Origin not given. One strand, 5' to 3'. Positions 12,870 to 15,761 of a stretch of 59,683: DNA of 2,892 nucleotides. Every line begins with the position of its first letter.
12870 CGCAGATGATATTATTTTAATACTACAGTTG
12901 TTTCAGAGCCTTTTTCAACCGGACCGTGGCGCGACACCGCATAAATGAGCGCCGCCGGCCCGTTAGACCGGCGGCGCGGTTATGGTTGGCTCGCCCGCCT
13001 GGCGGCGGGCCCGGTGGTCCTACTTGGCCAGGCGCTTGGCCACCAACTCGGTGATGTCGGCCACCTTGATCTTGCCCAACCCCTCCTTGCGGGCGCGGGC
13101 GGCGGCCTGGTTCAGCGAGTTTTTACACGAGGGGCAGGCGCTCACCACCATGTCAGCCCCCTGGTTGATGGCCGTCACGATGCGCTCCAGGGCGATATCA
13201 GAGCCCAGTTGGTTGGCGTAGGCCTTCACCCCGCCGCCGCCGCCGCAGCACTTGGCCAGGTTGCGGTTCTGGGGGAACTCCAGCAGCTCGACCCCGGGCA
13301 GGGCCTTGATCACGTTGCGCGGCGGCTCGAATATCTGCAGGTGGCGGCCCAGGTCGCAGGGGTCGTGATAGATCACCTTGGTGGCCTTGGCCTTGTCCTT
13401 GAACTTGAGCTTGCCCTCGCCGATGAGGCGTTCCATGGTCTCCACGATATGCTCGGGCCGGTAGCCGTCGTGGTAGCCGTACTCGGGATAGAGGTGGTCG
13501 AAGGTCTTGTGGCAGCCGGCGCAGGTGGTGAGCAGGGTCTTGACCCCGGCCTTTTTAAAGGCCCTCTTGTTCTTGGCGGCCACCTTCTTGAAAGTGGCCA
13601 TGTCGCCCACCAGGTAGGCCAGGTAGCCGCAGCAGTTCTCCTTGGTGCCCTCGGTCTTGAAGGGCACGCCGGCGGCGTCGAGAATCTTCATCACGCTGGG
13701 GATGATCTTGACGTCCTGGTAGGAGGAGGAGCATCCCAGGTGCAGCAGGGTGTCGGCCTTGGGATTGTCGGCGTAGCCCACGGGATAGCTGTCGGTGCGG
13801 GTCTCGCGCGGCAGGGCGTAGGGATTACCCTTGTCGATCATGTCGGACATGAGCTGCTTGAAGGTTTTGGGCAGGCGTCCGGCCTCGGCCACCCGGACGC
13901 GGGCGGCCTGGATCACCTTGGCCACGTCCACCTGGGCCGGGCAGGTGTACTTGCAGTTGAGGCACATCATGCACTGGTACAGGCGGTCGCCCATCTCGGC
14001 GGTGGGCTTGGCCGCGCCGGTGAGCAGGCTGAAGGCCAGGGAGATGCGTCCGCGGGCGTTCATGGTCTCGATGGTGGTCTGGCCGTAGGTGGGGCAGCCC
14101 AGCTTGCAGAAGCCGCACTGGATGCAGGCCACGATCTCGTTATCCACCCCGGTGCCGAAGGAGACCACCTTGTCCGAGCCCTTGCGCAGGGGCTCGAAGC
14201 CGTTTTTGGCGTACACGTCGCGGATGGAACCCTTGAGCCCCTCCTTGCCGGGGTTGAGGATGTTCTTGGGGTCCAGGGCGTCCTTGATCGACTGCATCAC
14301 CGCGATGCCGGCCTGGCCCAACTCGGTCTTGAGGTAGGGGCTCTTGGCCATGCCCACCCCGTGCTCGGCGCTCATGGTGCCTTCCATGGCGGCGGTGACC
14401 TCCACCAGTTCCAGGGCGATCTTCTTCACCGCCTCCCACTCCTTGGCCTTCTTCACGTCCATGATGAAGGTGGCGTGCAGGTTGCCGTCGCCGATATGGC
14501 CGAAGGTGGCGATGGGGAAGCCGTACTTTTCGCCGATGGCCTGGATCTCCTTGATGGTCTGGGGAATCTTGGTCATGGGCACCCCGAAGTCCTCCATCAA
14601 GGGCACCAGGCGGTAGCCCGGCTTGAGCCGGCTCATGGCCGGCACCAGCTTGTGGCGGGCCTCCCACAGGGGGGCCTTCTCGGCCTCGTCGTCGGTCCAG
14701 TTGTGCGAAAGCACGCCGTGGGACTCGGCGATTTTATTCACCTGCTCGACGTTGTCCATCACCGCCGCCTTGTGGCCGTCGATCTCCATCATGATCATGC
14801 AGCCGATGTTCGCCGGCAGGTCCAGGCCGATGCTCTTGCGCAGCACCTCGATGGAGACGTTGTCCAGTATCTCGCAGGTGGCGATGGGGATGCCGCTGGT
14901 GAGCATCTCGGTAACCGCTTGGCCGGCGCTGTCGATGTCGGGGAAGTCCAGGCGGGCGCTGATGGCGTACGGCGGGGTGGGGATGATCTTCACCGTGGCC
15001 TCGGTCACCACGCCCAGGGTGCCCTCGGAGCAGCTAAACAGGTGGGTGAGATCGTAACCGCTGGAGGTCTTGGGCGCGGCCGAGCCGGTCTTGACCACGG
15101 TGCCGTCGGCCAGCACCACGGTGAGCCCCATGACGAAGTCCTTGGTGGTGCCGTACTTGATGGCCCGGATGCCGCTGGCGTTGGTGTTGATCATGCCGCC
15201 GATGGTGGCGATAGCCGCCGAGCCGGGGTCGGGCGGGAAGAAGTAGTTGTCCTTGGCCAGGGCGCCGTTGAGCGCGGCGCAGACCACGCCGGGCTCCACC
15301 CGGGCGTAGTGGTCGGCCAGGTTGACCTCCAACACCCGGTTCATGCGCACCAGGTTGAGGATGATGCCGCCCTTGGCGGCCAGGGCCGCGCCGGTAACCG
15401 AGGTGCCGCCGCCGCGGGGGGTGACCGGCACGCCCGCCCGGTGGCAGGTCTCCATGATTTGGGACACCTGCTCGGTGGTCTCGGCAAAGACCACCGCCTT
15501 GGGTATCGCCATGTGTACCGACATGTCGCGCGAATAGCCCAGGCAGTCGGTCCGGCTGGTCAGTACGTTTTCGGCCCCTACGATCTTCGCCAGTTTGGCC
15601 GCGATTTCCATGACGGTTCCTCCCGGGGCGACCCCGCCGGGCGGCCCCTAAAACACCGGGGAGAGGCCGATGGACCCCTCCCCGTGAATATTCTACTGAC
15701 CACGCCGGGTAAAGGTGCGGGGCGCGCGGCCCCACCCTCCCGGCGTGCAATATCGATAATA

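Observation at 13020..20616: Soluble Qmo/Hdr-type operon that also encodes a GcvH-like carrier and a GlcD-FeS-CCG fusion dehydrogenase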

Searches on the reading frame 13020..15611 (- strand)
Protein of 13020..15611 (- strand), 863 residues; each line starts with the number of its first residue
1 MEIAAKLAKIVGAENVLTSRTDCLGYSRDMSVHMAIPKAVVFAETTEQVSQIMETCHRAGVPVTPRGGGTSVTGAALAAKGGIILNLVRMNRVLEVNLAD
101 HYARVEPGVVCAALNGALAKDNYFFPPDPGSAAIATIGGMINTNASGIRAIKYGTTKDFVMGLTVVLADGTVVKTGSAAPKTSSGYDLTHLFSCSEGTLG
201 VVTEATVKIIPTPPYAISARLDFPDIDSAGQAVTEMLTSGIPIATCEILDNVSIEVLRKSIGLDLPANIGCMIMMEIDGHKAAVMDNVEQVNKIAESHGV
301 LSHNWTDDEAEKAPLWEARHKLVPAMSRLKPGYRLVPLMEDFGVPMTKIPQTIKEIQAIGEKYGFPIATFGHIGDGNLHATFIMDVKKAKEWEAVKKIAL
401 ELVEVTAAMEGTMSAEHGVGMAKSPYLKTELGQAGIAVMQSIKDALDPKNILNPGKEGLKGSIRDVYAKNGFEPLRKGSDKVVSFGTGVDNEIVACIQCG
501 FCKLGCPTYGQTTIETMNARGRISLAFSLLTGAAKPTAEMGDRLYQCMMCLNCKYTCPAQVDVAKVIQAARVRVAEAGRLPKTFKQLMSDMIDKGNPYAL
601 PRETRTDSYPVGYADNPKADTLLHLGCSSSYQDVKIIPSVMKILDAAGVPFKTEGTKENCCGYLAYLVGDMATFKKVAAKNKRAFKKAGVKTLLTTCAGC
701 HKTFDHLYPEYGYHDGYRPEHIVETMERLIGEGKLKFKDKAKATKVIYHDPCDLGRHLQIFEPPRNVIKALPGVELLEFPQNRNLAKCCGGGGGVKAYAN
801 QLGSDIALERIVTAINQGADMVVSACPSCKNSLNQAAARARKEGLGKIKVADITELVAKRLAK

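Call 4: search_protein_families(library=pfam, proteins=[window:13020-15611:-], max_evalue=0.01)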
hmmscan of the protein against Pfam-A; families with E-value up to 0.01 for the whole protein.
window:13020-15611:- (863 aa): 9 families
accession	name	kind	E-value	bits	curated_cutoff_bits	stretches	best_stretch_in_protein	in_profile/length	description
PF02913.24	FAD-oxidase_C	-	3.3e-68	230.5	21.2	1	213-456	2-247/248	FAD linked oxidases, C-terminal domain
PF01565.28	FAD_binding_4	-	8.3e-45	152.3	26.4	1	37-176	1-139/139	FAD binding domain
PF02754.22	CCG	-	5.4e-31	107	20.6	2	746-833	1-84/85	Cysteine-rich domain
PF13183.11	Fer4_8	-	7.8e-10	39.6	27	1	495-561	4-68/68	4Fe-4S dicluster domain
PF13534.11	Fer4_17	-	2.3e-07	31.7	22.2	1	495-562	1-61/61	4Fe-4S dicluster domain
PF12838.12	Fer4_7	-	7.8e-05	23.5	27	1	496-560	2-51/52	4Fe-4S dicluster domain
PF13237.11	Fer4_10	-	0.00088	19.6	25.5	0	495-523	8-37/53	4Fe-4S dicluster domain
PF13187.11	Fer4_9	-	0.0033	17.8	27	0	490-508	31-49/52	4Fe-4S dicluster domain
PF13484.11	Fer4_16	-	0.0094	17.1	30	1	496-559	2-65/66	4Fe-4S double cluster binding domain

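Call 5: search_protein_families(library=ncbifam, proteins=[window:13020-15611:-], max_evalue=0.01)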
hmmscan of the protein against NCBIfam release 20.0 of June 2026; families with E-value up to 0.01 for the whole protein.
window:13020-15611:- (863 aa): 28 families (the best 25 are shown)
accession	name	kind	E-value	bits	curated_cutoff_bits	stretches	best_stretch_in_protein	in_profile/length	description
TIGR00387.1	glcD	equivalog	2.5e-130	435.1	567.9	1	40-456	1-413/413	glycolate oxidase subunit GlcD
NF008408.0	PRK11230.1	equivalog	2.4e-89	300.1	897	1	5-457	23-471/499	glycolate oxidase subunit GlcD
NF049975.1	2HglutDHaseYdiJ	equivalog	9e-67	225.7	1350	2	16-178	31-195/1018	D-2-hydroxyglutarate dehydrogenase YdiJ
NF004898.0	PRK06259.1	equivalog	1.7e-44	152.3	385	1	491-859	131-486/488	fumarate reductase (CoM/CoB) subunit TfrB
NF045670.1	quin_L_LdhH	equivalog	1.9e-38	132.2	800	2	615-857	463-705/706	L-lactate dehydrogenase (quinone) large subunit LdhH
NF008439.0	PRK11282.1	equivalog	1e-25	90.3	284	1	46-249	8-209/358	glycolate oxidase subunit GlcE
NF045663.1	diclust_near_Sec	equivalog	2e-25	89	530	1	501-839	313-624/759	pyridine nucleotide-disulfide oxidoreductase/dicluster-binding protein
NF008434.0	PRK11274.1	equivalog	2.2e-24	86.1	333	2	490-577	19-105/409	glycolate oxidase subunit GlcF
NF008369.0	PRK11168.1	equivalog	5.7e-22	78.2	278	2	623-837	171-384/401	anaerobic glycerol-3-phosphate dehydrogenase subunit C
NF045796.1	DsrK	equivalog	1.2e-16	60.4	400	1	539-806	112-388/453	sulfate reduction electron transfer complex DsrMKJOP subunit DsrK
NF045724.1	ferredox_TmcB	equivalog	1.3e-14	53.6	735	1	636-835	203-406/430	electron transfer complex ferredoxin TmcB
TIGR03379.1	glycerol3P_GlpC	equivalog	1.1e-12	47.4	279.9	1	624-837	167-381/397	anaerobic glycerol-3-phosphate dehydrogenase subunit GlpC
NF053785.1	DcplphribOxDprE1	equivalog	3.3e-12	46.4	500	1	25-212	7-183/449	decaprenylphosphoryl-beta-D-ribose oxidase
TIGR01678.1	FAD_lactone_ox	subfamily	4e-11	42.5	396.8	1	32-212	10-181/438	sugar 1,4-lactone oxidase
TIGR03290.1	CoB_CoM_SS_C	equivalog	6e-10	39.3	160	1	494-617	2-118/144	CoB--CoM heterodisulfide reductase subunit C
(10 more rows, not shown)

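Call 39: search_solved_structures(query=window:13020-15611:-, max_evalue=0.00001)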
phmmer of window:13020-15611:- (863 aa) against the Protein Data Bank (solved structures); distinct sequences matched with E-value up to 0.00001: 74 (the best 60 are shown).
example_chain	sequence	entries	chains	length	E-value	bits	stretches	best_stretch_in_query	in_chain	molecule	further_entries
8jdc_A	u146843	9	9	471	5.5e-84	286.1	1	6-456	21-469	Probable D-lactate dehydrogenase, mitochondrial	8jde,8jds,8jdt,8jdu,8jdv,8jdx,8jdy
8jdb_A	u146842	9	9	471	1.4e-82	281.5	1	6-456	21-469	Probable D-lactate dehydrogenase, mitochondrial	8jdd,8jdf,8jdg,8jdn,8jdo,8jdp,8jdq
9qgz_A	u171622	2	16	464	6.4e-78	266.1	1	5-457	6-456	Glycolate oxidase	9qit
7qh2_C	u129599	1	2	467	5.8e-74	253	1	7-456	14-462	Lactate dehydrogenase (NAD(+),ferredoxin) subunit LctD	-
6lpn_A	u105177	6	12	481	7.3e-53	183.2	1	38-456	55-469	D-2-hydroxyglutarate dehydrogenase, mitochondrial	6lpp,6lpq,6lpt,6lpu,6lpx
3pm9_A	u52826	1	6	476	1.7e-52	182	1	2-456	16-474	Putative oxidoreductase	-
4bby_A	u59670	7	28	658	1.1e-33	119.8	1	35-254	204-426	ALKYLDIHYDROXYACETONEPHOSPHATE SYNTHASE, PEROXISOMAL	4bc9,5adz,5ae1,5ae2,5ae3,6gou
4bc7_A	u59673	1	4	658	1.1e-33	119.8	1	35-254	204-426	ALKYLDIHYDROXYACETONEPHOSPHATE SYNTHASE, PEROXISOMAL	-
4bca_A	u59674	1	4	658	1.1e-33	119.8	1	35-254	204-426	ALKYLDIHYDROXYACETONEPHOSPHATE SYNTHASE, PEROXISOMAL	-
9ojn_A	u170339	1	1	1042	1.3e-33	119.5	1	542-858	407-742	Iron-sulfur-binding reductase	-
2uuu_A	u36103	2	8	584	2e-26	95.8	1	36-240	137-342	ALKYLDIHYDROXYACETONEPHOSPHATE SYNTHASE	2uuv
8s7p_A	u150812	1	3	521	2.4e-20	75.6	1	7-236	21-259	Oxidoreductase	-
8s7r_A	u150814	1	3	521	1.7e-19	72.9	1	7-236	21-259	Oxidoreductase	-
8s7s_A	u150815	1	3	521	2.1e-19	72.6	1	7-236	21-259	Oxidoreductase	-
8s7t_A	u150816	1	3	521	2.2e-19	72.5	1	7-236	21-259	Oxidoreductase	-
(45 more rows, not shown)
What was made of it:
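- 13020..15611 (-): F: D-2-hydroxyacid (D-lactate/glycolate-type) FAD dehydrogenase fused to 2x[4Fe-4S] and two CCG motifs (863 aa). The N-terminal half matches D-LDH 8JDC, glycolate oxidase and LctD (call 39).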
